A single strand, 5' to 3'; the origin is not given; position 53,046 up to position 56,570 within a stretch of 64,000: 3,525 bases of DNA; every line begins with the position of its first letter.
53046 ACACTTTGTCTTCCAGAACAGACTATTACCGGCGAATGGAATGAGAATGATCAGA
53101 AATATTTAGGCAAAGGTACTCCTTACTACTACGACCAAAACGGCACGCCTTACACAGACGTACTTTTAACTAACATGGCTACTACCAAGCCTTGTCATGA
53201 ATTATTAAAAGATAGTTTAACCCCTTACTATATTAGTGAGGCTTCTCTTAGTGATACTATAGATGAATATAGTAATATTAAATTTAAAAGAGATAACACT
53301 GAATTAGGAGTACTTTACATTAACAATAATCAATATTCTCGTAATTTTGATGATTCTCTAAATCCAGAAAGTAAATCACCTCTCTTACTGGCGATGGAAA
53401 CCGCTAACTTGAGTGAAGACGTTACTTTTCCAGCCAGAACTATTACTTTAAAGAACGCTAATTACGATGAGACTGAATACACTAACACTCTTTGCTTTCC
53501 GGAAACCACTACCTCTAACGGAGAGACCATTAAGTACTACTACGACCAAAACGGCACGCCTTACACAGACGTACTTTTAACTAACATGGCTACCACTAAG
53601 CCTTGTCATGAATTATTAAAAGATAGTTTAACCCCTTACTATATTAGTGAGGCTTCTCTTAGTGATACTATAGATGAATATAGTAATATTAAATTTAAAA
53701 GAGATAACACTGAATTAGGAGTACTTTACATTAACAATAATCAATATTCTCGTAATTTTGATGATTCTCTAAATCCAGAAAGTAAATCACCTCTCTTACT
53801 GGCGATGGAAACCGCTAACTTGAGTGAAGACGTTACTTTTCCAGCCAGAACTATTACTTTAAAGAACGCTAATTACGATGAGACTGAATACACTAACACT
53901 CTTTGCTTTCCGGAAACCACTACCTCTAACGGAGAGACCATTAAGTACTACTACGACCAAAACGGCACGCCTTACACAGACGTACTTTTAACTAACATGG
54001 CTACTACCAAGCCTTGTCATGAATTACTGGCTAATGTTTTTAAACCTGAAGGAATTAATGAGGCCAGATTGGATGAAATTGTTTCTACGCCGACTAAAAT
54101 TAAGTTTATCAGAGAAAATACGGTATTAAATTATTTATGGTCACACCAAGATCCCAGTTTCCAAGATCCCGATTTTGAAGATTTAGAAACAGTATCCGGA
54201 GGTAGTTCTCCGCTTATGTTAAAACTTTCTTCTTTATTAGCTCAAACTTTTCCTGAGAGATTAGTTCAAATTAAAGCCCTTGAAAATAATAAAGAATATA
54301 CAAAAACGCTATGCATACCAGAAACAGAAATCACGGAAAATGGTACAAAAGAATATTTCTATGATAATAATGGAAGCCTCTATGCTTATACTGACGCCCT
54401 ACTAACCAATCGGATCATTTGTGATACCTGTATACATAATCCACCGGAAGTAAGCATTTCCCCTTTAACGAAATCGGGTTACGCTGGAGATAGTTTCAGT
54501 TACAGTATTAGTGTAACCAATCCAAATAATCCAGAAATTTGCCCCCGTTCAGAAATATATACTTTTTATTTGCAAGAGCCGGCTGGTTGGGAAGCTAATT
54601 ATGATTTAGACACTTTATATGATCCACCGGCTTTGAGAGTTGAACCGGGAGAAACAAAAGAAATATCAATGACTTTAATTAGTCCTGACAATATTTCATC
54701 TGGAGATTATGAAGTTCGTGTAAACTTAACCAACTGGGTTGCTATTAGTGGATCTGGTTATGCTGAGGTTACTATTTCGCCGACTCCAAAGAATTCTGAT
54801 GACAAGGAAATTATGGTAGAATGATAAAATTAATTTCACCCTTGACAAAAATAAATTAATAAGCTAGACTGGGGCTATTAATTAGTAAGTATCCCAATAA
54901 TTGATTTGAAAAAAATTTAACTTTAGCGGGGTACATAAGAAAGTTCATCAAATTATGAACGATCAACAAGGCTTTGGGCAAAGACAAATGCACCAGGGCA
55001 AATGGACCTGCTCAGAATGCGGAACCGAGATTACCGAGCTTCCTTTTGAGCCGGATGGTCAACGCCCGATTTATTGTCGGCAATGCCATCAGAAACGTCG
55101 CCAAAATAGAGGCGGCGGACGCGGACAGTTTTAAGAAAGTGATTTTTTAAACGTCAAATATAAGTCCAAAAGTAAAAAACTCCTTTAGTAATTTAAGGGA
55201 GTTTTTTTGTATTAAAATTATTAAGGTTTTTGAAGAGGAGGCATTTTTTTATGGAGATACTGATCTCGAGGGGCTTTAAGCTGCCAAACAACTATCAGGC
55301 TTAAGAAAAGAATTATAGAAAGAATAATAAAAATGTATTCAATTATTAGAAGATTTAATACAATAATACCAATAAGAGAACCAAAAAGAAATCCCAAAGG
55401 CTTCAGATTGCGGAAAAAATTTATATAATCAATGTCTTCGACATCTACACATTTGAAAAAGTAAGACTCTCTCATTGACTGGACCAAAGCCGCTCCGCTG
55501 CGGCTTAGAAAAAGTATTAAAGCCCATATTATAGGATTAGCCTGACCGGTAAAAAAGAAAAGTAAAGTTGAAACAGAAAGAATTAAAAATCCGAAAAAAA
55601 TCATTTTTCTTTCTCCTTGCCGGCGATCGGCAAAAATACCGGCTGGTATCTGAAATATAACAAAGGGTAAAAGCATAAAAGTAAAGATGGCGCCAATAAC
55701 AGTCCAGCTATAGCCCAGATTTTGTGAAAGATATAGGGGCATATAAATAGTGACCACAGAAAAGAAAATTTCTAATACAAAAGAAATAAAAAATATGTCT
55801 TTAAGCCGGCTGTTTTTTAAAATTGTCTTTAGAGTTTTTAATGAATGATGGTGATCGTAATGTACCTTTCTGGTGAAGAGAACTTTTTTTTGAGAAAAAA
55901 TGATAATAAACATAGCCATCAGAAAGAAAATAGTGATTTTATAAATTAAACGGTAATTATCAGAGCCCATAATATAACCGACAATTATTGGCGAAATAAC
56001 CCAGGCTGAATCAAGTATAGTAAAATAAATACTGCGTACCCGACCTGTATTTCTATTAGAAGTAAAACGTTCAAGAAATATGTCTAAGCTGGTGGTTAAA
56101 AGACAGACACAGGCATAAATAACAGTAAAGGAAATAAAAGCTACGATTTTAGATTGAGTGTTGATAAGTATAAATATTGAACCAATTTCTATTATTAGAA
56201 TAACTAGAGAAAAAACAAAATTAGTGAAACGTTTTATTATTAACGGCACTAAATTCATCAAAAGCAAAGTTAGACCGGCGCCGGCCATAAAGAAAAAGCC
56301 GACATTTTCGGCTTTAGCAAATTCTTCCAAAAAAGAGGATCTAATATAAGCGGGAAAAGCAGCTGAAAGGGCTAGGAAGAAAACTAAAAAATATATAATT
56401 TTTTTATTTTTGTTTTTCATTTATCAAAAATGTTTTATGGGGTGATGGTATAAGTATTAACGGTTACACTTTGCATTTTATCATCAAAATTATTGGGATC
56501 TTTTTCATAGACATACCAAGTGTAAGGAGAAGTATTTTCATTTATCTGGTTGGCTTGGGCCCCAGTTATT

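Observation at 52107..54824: Surface protein with a nucleotide-perfect 411-bp tandem duplication (2.2 copies)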

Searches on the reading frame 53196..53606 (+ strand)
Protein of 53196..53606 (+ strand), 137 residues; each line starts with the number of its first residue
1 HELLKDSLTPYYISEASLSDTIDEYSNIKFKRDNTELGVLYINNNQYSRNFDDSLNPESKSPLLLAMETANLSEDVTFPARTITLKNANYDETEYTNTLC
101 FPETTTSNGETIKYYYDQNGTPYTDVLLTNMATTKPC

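Call 27: search_protein_representatives(alignment_id=A1)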
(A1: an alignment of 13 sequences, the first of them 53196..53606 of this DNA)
Query: 13 sequences, 136 profile positions. Proteins with E-value up to 0.001 (for the whole library): 109; up to 1e-10: 95; up to 1e-30: 35. The best 109 are listed.
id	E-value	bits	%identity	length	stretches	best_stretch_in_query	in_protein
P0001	3.1e-193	649.4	-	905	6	3-136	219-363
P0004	3.8e-190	639.4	-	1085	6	2-136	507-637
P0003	3.0e-94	328.8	-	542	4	3-136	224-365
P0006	1.0e-76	272.0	-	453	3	3-136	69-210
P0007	2.7e-72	257.7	-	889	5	2-136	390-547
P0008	9.4e-72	256.0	-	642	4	25-136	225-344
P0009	5.7e-70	250.2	-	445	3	2-136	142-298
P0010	1.8e-69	248.6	-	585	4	9-136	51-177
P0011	6.3e-68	243.6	-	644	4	27-136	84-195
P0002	1.9e-64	232.4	-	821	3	3-136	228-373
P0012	3.6e-64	231.4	-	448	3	2-136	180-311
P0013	1.3e-63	229.7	-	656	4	32-136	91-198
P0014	2.1e-63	229.0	-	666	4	1-136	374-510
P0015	1.7e-53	196.8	-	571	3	2-136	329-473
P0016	1.7e-49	183.9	-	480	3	2-132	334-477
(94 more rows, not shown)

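Call 28: predict_structure(alignment_id=A1)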
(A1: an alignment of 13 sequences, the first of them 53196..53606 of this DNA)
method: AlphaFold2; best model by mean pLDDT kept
length: 137 residues; sequences in the alignment: 13
mean_pLDDT: 89.8   pTM: 0.85
mean pLDDT of the five models: 89.8, 89.1, 88.8, 88.4, 87.5
residues with pLDDT >= 90: 90; 70-90: 43; 50-70: 3; < 50: 1
segments of 3 or more residues with pLDDT < 50: none
pLDDT, mean of each block of 10 residues (from residue 1): 77 94 89 93 93 82 92 88 94 93 91 95 94 80
secondary structure, 60 per line:
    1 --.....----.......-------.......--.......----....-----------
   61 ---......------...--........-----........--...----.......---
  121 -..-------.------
elements in order: H3-6 E12-18 E26-32 E35-41 E46-49 E64-69 E76-78 E81-88 E94-101 E104-106 E111-117
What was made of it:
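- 53196..53606 (+): Module 3 (aa 364-500, Cys pair C463/C500). AlphaFold2 model of this module: pLDDT 89.8, pTM 0.85, all-beta (call 28).
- The all-beta module model is confident (call 28).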

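Call 32: fold_search(model_id=the predicted structure, library=pdb)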
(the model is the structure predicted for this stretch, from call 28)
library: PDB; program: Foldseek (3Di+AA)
matches with E <= 10: 785; with E <= 0.001: 0
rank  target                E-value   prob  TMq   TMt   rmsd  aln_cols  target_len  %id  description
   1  4rwh                  1.1e-01  0.14  0.19  0.23  15.4       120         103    3  Crystal structure of T cell costimulatory ligand B7-1 (CD80) (released 2014-12-17)
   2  6wpx_B                1.5e-01  0.28  0.20  0.07  12.0       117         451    9  Crystal structure of Bacillus licheniformis lipase BlEst2 in propetide form (released 2021-06-09)
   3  9hbp_H                1.8e-01  0.16  0.20  0.23  14.9       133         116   10  Cryo-EM structure of the canine distemper virus tetrameric attachment H glycoprotein in complex with two different Nan (released 2026-01-21)
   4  6wpx_A                1.8e-01  0.15  0.19  0.07  13.1       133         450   12  Crystal structure of Bacillus licheniformis lipase BlEst2 in propetide form (released 2021-06-09)
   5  8xk2_D                2.4e-01  0.06  0.14  0.16  16.4       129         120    5  A neutralizing nanobody VHH60 against wt SARS-CoV-2 (released 2024-07-10)
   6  8p5d_MD1              2.4e-01  0.03  0.12  0.11  16.1       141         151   13  Spraguea lophii ribosome in the closed conformation by cryo sub tomogram averaging (released 2023-06-21)
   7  5icu                  2.8e-01  0.14  0.22  0.27  11.0       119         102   12  The crystal structure of CopC from Methylosinus trichosporium OB3b (released 2016-04-06)
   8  7ttl_D                3.0e-01  0.54  0.35  0.09   8.0       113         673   12  Stable-5-LOX elongated Ha2 (4 copies ASU) (released 2022-08-31)
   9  6nfs                  3.3e-01  0.16  0.22  0.29  13.6        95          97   10  CopC from Pseudomonas fluorescens (released 2019-04-24)
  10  7wn1_C                3.3e-01  0.06  0.16  0.17  14.6       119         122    7  Structure of PfNT1(Y190A) in complex with nanobody 48 and inosine (released 2023-02-01)
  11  6o3o_B                3.5e-01  0.13  0.20  0.15  15.1        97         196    7  Structure of human DNAM-1 (CD226) bound to nectin-like protein-5 (necl-5) (released 2019-07-10)
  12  9hbp_G                3.9e-01  0.16  0.22  0.25  13.2       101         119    8  Cryo-EM structure of the canine distemper virus tetrameric attachment H glycoprotein in complex with two different Nan (released 2026-01-21)
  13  3v98_B                4.1e-01  0.60  0.38  0.10   7.0       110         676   12  S663D Stable-5-LOX (released 2012-05-02)
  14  2bvb                  4.1e-01  0.10  0.22  0.22  12.8       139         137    8  The C-terminal domain from Micronemal Protein 1 (MIC1) from Toxoplasma Gondii (released 2005-10-12)
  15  8ee2_C                4.1e-01  0.09  0.21  0.24  13.9       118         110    9  Crystal Structure of Nanobody VHH219 Bound to Its Antigen PA14 Cif (released 2023-09-13)
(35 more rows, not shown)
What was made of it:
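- On Known stalk-repeat Pfam families (Rib, SHIRT, G5, MBG_2, Big_13, CshA_repeat and others): Foldseek against PDB gives a best E of 0.11 and TM of at most 0.38 (call 32).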

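Call 42: search_solved_structures(query=A1, max_evalue=10)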
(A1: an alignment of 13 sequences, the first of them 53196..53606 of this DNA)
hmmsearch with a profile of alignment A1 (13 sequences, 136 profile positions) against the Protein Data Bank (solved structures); distinct sequences matched with E-value up to 10: 0.

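Call 52: search_protein_families(library=pfam, proteins=[window:53196-53606:+], max_evalue=1)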
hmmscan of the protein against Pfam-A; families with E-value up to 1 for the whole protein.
window:53196-53606:+ (137 aa): 0 families

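Call 54: fold_search(model_id=the predicted structure, library=viral)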
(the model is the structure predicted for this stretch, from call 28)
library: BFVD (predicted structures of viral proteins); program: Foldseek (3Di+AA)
matches with E <= 10: 934; with E <= 0.001: 0
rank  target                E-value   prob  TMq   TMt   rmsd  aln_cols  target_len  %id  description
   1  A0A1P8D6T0            1.7e-02  0.80  0.28  0.25   7.4       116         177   11  P3 protein [Rice stripe mosaic virus]
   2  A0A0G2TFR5            3.0e-02  0.51  0.23  0.15  13.6       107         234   12  Membrane glycoprotein UL9 [Human cytomegalovirus]
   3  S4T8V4                5.7e-02  0.44  0.21  0.34  10.2        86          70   14  Structural protein [Staphylococcus phage vB_SauM_Remus]
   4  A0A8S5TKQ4            7.5e-02  0.21  0.22  0.06  15.1       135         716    9  Stabilization protein (Fragment) [Podoviridae sp. ctz6O13]
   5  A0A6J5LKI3            1.0e-01  0.15  0.18  0.22  12.1        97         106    7  Uncharacterized protein [uncultured Caudovirales phage]
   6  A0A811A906            1.3e-01  0.20  0.23  0.21  17.0       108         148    9  (no name in the UniProt tables at hand)
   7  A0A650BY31            1.4e-01  0.12  0.16  0.17  15.1        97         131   15  ORF11 [Fowl aviadenovirus A]
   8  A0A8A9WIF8            1.7e-01  0.13  0.22  0.19  17.6       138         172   13  (no name in the UniProt tables at hand)
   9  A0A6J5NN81            2.0e-01  0.15  0.21  0.21  11.5       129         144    9  Uncharacterized protein [uncultured Caudovirales phage]
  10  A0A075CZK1            2.0e-01  0.12  0.19  0.15  15.0       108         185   10  Membrane protein EE49D [Elephant endotheliotropic herpesvirus 5]
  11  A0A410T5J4            2.2e-01  0.11  0.19  0.17  22.9       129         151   14  Uncharacterized protein [Acinetobacter phage Henu6]
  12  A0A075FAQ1            2.3e-01  0.14  0.19  0.16  14.9        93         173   15  ORF56 [Duck adenovirus 2]
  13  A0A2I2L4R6            2.5e-01  0.07  0.16  0.09  14.0       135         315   11  MORN-repeat protein [Orpheovirus IHUMI-LCC2]
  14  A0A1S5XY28            2.6e-01  0.08  0.18  0.11  17.3       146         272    8  (no name in the UniProt tables at hand)
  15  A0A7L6                2.6e-01  0.06  0.14  0.03  18.2       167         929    4  Uncharacterized protein [Microcystis phage LMM01]
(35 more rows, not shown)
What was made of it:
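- Tried and rejected: Foldseek against PDB and against viral models gave nothing significant (calls 32, 54).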

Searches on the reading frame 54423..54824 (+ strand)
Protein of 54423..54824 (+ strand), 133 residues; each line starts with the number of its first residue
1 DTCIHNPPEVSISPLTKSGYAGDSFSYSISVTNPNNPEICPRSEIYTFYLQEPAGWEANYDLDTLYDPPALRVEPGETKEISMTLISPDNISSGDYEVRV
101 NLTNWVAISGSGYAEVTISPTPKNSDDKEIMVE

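Call 43: search_protein_families(library=ncbifam, proteins=[window:54423-54824:+], max_evalue=0.1)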
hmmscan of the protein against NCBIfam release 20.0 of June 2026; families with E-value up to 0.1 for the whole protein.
window:54423-54824:+ (133 aa): 0 families

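Call 52: search_protein_families(library=pfam, proteins=[window:54423-54824:+], max_evalue=1)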
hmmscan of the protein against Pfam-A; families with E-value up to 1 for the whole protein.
window:54423-54824:+ (133 aa): 3 families
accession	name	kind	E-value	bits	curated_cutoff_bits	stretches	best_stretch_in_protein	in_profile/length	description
PF10633.15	NPCBM_assoc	-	8.1e-06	26.4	24.4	1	48-103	26-76/78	NPCBM-associated, NEW3 domain of alpha-galactosidase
PF16116.10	DUF4832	-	0.024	14.8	29.2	1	15-104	114-199/216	Domain of unknown function (DUF4832)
PF20251.4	Big_14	-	0.2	12.1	27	1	20-99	14-91/104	Bacterial Ig-like domain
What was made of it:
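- The C-terminal domain is NEW3-like (call 52).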

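Call 60: find_homologous_proteins(query=window:54423-54821:+, max_evalue=0.001)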
Query window:54423-54821:+: 16 candidates shared short words with the query, none scored E <= 0.001.
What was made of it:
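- Closest known: NEW3 / NPCBM-associated domain. Different: No word-sharing homologues were found (call 60).
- Tried and rejected: The word-indexed search found none (call 60).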

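Call 66: predict_structure(protein=window:54423-54821:+)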
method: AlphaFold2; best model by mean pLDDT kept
length: 133 residues; sequences in the alignment: 1
mean_pLDDT: 61.3   pTM: 0.59
mean pLDDT of the five models: 61.3, 60.2, 58.3, 57.7, 55.2
residues with pLDDT >= 90: 0; 70-90: 48; 50-70: 47; < 50: 38
segments of 3 or more residues with pLDDT < 50: 17-21, 91-94, 105-133
pLDDT, mean of each block of 10 residues (from residue 1): 70 59 69 80 67 69 62 82 68 52 45 42 40 37
secondary structure, 60 per line:
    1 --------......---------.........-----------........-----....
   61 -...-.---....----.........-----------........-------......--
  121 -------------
elements in order: E9-14 E24-32 E44-51 E57-60 E70-73 E78-86 E98-105 E113-118
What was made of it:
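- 54423..54821 (+): C-terminal domain (aa 773-905), a NEW3/NPCBM_assoc-like Ig-like beta-sandwich furthest from the anchor. The single-sequence AF2 model is weak (pLDDT 61) and all-beta (call 66).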

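Call 68: fold_search(model_id=the predicted structure, library=pdb)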
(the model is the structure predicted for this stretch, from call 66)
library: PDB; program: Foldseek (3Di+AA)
matches with E <= 10: 1791; with E <= 0.001: 4
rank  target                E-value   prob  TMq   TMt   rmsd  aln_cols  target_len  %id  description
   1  8hs7                  8.3e-04  1.00  0.42  0.44  13.8       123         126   16  Crystal structure of Vesicle-associated membrane protein-associated protein SCS2 from yeast (released 2024-01-17)
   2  8p4l_A                9.2e-04  1.00  0.58  0.16   8.5       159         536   10  Beta-N-acetylgalactosaminidase from Niabella aurantiaca (released 2024-01-17)
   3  2rr3_MODEL_1_A        9.7e-04  1.00  0.41  0.42   4.8       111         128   12  Solution structure of the complex between human VAP-A MSP domain and human OSBP FFAT motif (released 2010-03-23)
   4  9n9j_5                9.7e-04  1.00  0.45  0.44  19.9       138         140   12  Structure of a GRP94 folding intermediate engaged with a CCDC134- and FKBP11-bound secretory translocon (released 2025-11-19)
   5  8rjc_5                1.3e-03  1.00  0.46  0.37   8.7       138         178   11  Structure of the rabbit 80S ribosome stalled on a 2-TMD rhodopsin intermediate in complex with Sec61-TRAP, open confor (released 2024-01-24)
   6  3dsn_A                1.5e-03  1.00  0.39  0.29   5.9       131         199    8  Crystal structure of the complex of the Caf1M chaperone with the mini-fiber of two Caf1 subunits (Caf1:Caf1), carrying (released 2009-07-14)
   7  8hqu                  1.6e-03  1.00  0.41  0.44   4.6       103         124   16  Crystal structure of the major sperm protein domain of SCS2 from saccharomyces cerevisiae (released 2023-12-27)
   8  1z9s_A                1.6e-03  1.00  0.44  0.33   5.7       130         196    8  Crystal Structure of the native chaperone:subunit:subunit Caf1M:Caf1:Caf1 complex (released 2005-06-21)
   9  3dos_A                1.7e-03  1.00  0.38  0.29   5.9       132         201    8  Crystal structure of the complex of the Caf1M chaperone with the mini-fiber of two Caf1 subunits (Caf1:Caf1), carrying (released 2009-07-14)
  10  2dwy_C                1.8e-03  1.00  0.58  0.59   3.1       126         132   10  Crystal Structure Analysis of GGA1-GAE (released 2007-04-17)
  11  6fq0_A                1.8e-03  1.00  0.45  0.30   9.5       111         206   11  Crystal structure of the CsuC-CsuA/B chaperone-subunit preassembly complex of the archaic chaperone-usher Csu pili of  (released 2018-09-26)
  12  2msp_A                1.8e-03  1.00  0.47  0.49   4.9       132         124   13  MAJOR SPERM PROTEIN, BETA ISOFORM, ENGINEERED C59S/T90C MUTANT, PUTATIVE SUBFILAMENT STRUCTURE, PH 8.5 (released 1998-04-15)
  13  3dsn_D                1.9e-03  1.00  0.43  0.33   5.5       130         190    9  Crystal structure of the complex of the Caf1M chaperone with the mini-fiber of two Caf1 subunits (Caf1:Caf1), carrying (released 2009-07-14)
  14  3msp_MODEL_1_A        2.0e-03  1.00  0.50  0.52   4.3       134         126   13  MOTILE MAJOR SPERM PROTEIN (MSP) OF ASCARIS SUUM, NMR, 20 STRUCTURES (released 1999-04-20)
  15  2dwx_C                2.1e-03  1.00  0.59  0.61   4.7       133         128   10  Co-crystal Structure Analysis of GGA1-GAE with the WNSF motif (released 2007-04-17)
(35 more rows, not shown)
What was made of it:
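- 54423..54821 (+): Foldseek hits are generic Ig-like sandwiches at E about 1e-3 (call 68).
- Closest known: NEW3 / NPCBM-associated domain. Same: The model is an all-beta sandwich (calls 66, 68).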

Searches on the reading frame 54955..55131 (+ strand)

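Call 65: search_protein_families(library=pfam, proteins=[window:54955-55131:+], max_evalue=0.001)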
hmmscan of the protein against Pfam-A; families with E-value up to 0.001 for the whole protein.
seq(59 aa): 2 families
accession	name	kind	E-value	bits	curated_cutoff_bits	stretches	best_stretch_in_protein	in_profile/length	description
PF23477.1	zf_Tbcl_2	-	2.9e-14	52.9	27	1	10-49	1-37/37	Probable treble clef zinc finger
PF00412.28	LIM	-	0.00012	22.7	22.9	1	11-48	21-57/58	LIM domain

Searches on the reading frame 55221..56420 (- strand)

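Call 6: search_protein_families(library=pfam, proteins=[window:55221-56420:-], max_evalue=0.01)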
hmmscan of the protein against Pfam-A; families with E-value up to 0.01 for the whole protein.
window:55221-56420:- (399 aa): 2 families
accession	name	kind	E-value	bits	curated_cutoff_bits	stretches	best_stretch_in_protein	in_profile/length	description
PF07690.21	MFS_1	-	8.5e-31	107.6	33.4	2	209-386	1-178/347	Major Facilitator Superfamily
PF05977.19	MFS_3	-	0.0071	15.3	27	1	250-331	55-138/524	Transmembrane secretion effector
